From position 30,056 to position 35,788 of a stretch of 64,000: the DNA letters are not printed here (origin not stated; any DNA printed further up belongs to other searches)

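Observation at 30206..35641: Single 1811-aa exported protein combining three putative catalytic modules (GH106-like glycosidase - sulfatase - beta-propeller GH-like)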

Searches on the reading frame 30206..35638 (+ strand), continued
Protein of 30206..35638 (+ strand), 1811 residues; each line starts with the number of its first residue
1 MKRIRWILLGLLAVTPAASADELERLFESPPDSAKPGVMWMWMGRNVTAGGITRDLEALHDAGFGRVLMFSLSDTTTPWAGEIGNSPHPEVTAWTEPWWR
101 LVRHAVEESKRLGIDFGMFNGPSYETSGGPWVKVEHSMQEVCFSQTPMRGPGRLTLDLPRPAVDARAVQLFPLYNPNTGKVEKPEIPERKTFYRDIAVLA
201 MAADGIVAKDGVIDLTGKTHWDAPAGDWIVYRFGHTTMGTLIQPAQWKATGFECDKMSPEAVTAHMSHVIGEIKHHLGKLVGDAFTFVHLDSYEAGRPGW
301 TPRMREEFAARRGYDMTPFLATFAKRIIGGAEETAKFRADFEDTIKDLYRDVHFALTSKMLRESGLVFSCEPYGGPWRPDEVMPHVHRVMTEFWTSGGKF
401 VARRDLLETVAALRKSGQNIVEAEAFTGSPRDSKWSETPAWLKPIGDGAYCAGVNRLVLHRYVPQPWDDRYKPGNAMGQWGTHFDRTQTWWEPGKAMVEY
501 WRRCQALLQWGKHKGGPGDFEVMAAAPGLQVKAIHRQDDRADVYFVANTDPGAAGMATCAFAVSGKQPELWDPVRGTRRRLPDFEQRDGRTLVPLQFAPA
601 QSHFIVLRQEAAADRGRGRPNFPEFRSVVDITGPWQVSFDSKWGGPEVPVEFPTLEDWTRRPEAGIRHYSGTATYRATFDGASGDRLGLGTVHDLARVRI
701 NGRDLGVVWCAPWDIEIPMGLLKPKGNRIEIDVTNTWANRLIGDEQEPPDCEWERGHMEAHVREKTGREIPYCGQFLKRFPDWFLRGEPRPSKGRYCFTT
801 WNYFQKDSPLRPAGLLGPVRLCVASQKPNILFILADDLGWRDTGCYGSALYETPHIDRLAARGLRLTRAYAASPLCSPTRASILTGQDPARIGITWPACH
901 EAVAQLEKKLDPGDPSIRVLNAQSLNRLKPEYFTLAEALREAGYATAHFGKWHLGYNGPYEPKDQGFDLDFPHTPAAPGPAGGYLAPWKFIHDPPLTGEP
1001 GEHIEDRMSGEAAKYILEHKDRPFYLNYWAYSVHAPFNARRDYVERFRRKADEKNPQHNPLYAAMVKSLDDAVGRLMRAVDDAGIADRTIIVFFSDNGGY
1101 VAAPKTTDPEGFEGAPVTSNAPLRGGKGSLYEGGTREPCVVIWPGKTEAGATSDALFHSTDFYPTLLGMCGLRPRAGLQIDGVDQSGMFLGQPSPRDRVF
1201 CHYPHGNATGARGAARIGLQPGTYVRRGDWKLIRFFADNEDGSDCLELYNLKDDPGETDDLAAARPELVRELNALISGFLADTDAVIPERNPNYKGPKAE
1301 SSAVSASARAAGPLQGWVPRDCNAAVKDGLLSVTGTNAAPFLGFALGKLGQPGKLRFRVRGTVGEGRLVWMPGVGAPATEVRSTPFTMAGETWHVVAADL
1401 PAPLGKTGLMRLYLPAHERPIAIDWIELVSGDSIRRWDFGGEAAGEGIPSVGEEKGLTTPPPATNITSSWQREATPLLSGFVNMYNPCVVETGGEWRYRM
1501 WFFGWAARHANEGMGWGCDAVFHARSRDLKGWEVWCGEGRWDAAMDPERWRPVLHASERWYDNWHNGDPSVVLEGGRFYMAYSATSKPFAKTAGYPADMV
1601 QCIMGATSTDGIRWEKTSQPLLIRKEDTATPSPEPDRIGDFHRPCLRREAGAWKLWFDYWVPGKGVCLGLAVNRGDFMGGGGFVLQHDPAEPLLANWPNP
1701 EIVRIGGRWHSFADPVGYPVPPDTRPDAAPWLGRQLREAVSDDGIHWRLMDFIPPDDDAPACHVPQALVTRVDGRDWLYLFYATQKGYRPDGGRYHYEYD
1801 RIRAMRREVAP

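Call 8: find_homologous_proteins(query=window:30206-35638:+, max_evalue=1e-10)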
Query window:30206-35638:+ (1811 aa): 2852 proteins with E <= 1e-10 among 8000 candidates; the best 120 are listed.
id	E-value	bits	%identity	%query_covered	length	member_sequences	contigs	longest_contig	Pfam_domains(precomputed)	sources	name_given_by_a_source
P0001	0.0e+0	3909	98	91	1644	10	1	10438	PF17132.10,PF01663.28,PF16347.11,PF00884.29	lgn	-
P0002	0.0e+0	1269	67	45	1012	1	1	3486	PF17132.10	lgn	-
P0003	0.0e+0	1262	66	45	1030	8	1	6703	PF17132.10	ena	-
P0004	0.0e+0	1258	66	44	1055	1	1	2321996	PF17132.10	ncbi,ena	-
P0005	0.0e+0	1248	65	44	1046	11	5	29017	PF17132.10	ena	-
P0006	0.0e+0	1242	64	45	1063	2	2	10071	PF17132.10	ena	-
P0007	0.0e+0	1241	64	45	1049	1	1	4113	PF17132.10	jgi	jgi:alpha-L-rhamnosidase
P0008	0.0e+0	1240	63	46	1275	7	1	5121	PF00326.28,PF17132.10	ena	-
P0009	0.0e+0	1227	64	45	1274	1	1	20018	PF17132.10,PF12708.13,PF00295.24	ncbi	-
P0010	0.0e+0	1184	63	44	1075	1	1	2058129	PF17132.10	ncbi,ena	-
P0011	0.0e+0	1162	61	45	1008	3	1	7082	PF17132.10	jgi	-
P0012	0.0e+0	1151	60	45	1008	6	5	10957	PF17132.10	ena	-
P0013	0.0e+0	1132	61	45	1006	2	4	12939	PF17132.10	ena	-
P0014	0.0e+0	1078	59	45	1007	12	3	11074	PF17132.10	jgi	jgi:hypothetical protein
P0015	0.0e+0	1077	58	45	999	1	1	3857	PF17132.10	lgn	-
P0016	0.0e+0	1073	57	44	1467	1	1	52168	PF00326.28,PF17132.10,PF03629.25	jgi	jgi:hypothetical protein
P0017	0.0e+0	1067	56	44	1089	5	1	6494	PF17132.10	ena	-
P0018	0.0e+0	1066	57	45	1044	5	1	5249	PF17132.10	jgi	jgi:hypothetical protein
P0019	0.0e+0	1065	57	45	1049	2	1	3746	PF17132.10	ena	-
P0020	0.0e+0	1063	56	45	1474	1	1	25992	PF00326.28,PF17132.10,PF03629.25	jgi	jgi:hypothetical protein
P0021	0.0e+0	1054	57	44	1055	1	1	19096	PF17132.10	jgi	jgi:hypothetical protein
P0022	0.0e+0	1046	57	44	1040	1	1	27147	PF17132.10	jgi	-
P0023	0.0e+0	1044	56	45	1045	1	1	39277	PF17132.10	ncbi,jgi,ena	jgi:hypothetical protein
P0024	0.0e+0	1037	58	45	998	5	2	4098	PF17132.10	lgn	-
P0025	0.0e+0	1025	55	45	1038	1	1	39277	PF17132.10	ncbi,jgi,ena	jgi:hypothetical protein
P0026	0.0e+0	1019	57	44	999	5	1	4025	PF17132.10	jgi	jgi:hypothetical protein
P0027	1.1e-296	1006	56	46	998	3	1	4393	PF17132.10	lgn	-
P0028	1.1e-295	1003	56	45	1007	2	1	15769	PF17132.10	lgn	-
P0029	5.9e-294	997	54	45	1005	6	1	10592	PF17132.10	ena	-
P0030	6.2e-294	997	55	46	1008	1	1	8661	PF17132.10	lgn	-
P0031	6.8e-293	994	56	45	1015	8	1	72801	PF17132.10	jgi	jgi:hypothetical protein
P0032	1.2e-291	989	55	45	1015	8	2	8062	PF17132.10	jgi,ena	jgi:hypothetical protein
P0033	1.8e-291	989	54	45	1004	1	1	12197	PF17132.10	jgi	jgi:hypothetical protein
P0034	6.1e-290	984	54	45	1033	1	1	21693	PF17132.10,PF22666.3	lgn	-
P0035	2.0e-289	982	55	45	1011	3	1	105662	PF17132.10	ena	-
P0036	5.5e-289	981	54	45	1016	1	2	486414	PF17132.10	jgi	jgi:hypothetical protein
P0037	1.8e-288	979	54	46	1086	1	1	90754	PF17132.10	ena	-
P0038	2.2e-288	979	55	45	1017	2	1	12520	PF17132.10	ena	-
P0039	2.6e-287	975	55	45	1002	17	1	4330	PF17132.10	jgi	jgi:hypothetical protein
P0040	5.5e-287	974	54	45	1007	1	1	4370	PF17132.10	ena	-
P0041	5.9e-287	974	54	45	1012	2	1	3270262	PF17132.10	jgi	jgi:hypothetical protein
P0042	8.8e-287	973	55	45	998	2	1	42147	PF17132.10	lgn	-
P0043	4.8e-286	971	53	45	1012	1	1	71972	PF17132.10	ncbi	-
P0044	7.8e-286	970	54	45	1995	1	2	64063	PF17132.10,PF18961.7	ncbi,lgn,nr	ncbi:MAG: hypothetical protein J0M04_23495 [Verrucomicrobia bacterium]|nr:hypothetical protein [Verr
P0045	2.8e-285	968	56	44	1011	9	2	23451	PF17132.10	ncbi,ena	-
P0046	6.5e-285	967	55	46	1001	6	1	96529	PF17132.10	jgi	jgi:hypothetical protein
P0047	6.7e-285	967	53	46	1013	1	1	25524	PF17132.10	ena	-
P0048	1.3e-284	966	53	44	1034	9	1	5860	PF17132.10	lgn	-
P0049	2.8e-284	965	54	45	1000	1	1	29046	PF17132.10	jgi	-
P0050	3.0e-283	962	53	45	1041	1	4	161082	PF17132.10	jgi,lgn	jgi:hypothetical protein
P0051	2.0e-282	959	54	46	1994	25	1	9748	PF17132.10,PF18961.7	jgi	-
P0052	2.2e-282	959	54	45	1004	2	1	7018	PF17132.10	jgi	-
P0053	2.5e-282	959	53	44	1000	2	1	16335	PF17132.10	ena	-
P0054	4.7e-282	958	54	45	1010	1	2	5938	PF17132.10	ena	-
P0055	6.4e-282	957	53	45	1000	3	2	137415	PF17132.10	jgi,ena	-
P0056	1.4e-281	956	54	44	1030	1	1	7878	PF17132.10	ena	-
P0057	2.4e-281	955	54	45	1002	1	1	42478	PF17132.10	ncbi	-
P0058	2.9e-281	955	53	45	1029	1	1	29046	PF17132.10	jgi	-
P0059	1.1e-280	953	55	45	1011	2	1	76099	PF17132.10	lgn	-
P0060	1.1e-280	953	53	45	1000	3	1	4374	PF17132.10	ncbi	-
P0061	1.2e-280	953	54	45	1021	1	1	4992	PF17132.10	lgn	-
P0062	1.1e-279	950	53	45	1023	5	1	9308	PF17132.10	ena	-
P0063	2.0e-279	949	53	44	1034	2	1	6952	PF17132.10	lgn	-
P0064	2.3e-279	949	53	45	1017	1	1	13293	PF17132.10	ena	-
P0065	2.3e-279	949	53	44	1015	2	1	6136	PF17132.10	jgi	-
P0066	6.3e-279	947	52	46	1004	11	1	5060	PF17132.10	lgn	-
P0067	1.5e-278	946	54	45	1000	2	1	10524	PF17132.10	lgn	-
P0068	9.3e-278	943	52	45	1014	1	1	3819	PF17132.10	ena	-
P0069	1.8e-277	942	54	45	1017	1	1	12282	PF17132.10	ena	-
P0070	6.1e-277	941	53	44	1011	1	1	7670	PF17132.10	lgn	-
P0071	1.2e-276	940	53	45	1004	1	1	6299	PF17132.10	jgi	jgi:hypothetical protein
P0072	2.2e-276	939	53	44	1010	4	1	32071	PF17132.10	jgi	jgi:alpha-L-rhamnosidase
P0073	2.3e-276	939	52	46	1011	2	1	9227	PF17132.10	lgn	-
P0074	4.6e-276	938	52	44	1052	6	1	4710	PF17132.10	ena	-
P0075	8.2e-276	937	52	45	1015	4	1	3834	PF17132.10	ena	-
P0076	1.2e-275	936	52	45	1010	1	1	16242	PF17132.10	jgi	jgi:hypothetical protein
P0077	7.9e-275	934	52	46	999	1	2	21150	PF17132.10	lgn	-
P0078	1.7e-274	933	52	44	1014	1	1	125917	PF17132.10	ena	-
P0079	1.8e-274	933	53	44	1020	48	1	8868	PF17132.10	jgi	jgi:hypothetical protein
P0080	3.9e-274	931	52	45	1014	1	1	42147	PF17132.10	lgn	-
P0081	4.1e-274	931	51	45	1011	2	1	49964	PF17132.10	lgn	-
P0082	4.6e-274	931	53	45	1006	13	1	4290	PF17132.10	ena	-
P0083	5.2e-274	931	52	44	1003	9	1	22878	PF17132.10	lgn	-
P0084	6.0e-274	931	52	45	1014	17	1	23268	PF17132.10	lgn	-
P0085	5.3e-273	928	52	45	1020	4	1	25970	PF17132.10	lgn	-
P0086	9.3e-273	927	53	45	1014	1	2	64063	PF17132.10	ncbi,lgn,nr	ncbi:MAG: hypothetical protein J0M04_23490 [Verrucomicrobia bacterium]|nr:hypothetical protein [Verr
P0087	3.0e-272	925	53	44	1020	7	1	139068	PF17132.10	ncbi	-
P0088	6.3e-271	921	51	45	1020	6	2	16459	PF17132.10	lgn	-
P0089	8.3e-271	920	52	45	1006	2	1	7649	PF17132.10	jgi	jgi:hypothetical protein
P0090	1.8e-269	916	50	46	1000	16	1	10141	PF17132.10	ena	-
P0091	4.5e-268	911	51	45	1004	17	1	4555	PF17132.10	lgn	-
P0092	2.4e-267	909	51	45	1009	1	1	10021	PF17132.10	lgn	-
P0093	6.2e-267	908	52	45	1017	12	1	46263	PF17132.10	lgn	-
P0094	1.8e-243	830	38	28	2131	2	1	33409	PF02837.25,PF17132.10,PF22666.3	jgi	-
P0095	1.2e-182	628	42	44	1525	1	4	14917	PF17132.10,PF21307.3,PF14498.13,PF22124.3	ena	-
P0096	8.3e-181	622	41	45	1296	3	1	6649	PF17132.10,PF01120.24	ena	-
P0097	1.6e-176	608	40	50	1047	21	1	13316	PF17132.10,PF06452.17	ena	-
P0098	8.8e-176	605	43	44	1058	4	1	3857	PF17132.10,PF03009.24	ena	-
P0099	4.0e-173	596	37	27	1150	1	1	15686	PF02837.25,PF17132.10,PF22666.3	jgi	jgi:hypothetical protein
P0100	4.6e-172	593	42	27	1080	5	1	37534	PF17132.10,PF22666.3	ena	-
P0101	1.1e-170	588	42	28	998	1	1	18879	PF17132.10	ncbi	-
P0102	1.9e-168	581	42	27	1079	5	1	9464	PF17132.10,PF22666.3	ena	-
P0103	2.8e-166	574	40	28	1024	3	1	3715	PF17132.10,PF22666.3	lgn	-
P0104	4.8e-166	573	34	28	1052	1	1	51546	PF17132.10,PF22666.3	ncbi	-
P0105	1.1e-165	572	40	30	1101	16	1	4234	PF17132.10,PF22666.3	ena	-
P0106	4.2e-164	567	43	28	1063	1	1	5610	PF17132.10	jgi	jgi:hypothetical protein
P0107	5.4e-164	566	41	28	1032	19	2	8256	PF17132.10,PF22666.3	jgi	jgi:hypothetical protein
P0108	2.0e-163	564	53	16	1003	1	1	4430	PF17132.10,PF22666.3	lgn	-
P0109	2.5e-163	564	50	17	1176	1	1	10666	PF17132.10,PF22666.3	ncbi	-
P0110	2.8e-163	564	38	29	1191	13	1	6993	PF17132.10,PF11875.15,PF22666.3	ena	-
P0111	3.3e-162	560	39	28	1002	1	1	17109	PF17132.10,PF22666.3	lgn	-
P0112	7.7e-162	559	42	28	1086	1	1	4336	PF17132.10,PF11875.15,PF22666.3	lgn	-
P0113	3.1e-161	557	34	27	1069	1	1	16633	PF17132.10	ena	-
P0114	3.1e-161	557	39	29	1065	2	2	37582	PF17132.10,PF11875.15,PF22666.3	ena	-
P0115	6.5e-161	556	40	28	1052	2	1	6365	PF17132.10,PF22666.3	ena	-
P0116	7.6e-161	556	40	28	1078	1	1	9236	PF17132.10,PF22666.3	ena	-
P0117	2.3e-160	554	34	28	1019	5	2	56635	PF17132.10,PF22666.3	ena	-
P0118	6.0e-160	553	39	30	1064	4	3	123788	PF17132.10,PF11875.15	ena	-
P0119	8.4e-160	552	39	29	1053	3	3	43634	PF17132.10,PF22666.3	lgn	-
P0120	1.7e-159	551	40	29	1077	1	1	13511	PF17132.10,PF22666.3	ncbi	-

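Call 18: search_protein_families(library=pfam, proteins=[P0004], max_evalue=0.001)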
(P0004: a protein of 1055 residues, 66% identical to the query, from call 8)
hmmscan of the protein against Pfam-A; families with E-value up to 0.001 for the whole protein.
P0004 (1055 aa): 1 family
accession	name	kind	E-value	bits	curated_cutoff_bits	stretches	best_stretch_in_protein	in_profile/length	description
PF17132.9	Glyco_hydro_106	-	2.4e-126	423.6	29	3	217-530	214-535/743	alpha-L-rhamnosidase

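Call 41: find_encoding_contigs(protein=P0001, flank=6000, max_places=4)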
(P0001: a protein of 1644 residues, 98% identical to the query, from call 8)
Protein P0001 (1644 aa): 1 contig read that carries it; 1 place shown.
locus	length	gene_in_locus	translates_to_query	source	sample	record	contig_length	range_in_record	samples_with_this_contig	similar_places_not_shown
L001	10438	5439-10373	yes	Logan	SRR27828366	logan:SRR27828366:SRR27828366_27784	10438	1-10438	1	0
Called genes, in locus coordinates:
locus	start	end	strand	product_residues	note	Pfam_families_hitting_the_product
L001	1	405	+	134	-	?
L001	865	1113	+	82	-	PF02604:PhdYeFM_antitox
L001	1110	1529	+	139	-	PF01850:PIN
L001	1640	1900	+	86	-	-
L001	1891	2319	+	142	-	PF01850:PIN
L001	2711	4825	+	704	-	PF22842:Pel9A-like_beta_helix (faint), PF13229:Beta_helix, PF05048:NosD, PF13229:Beta_helix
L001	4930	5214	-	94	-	-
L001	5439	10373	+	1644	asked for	PF17132:Glyco_hydro_106, PF00884:Sulfatase, PF01663:Phosphodiest (weak), PF16347:SGSH_C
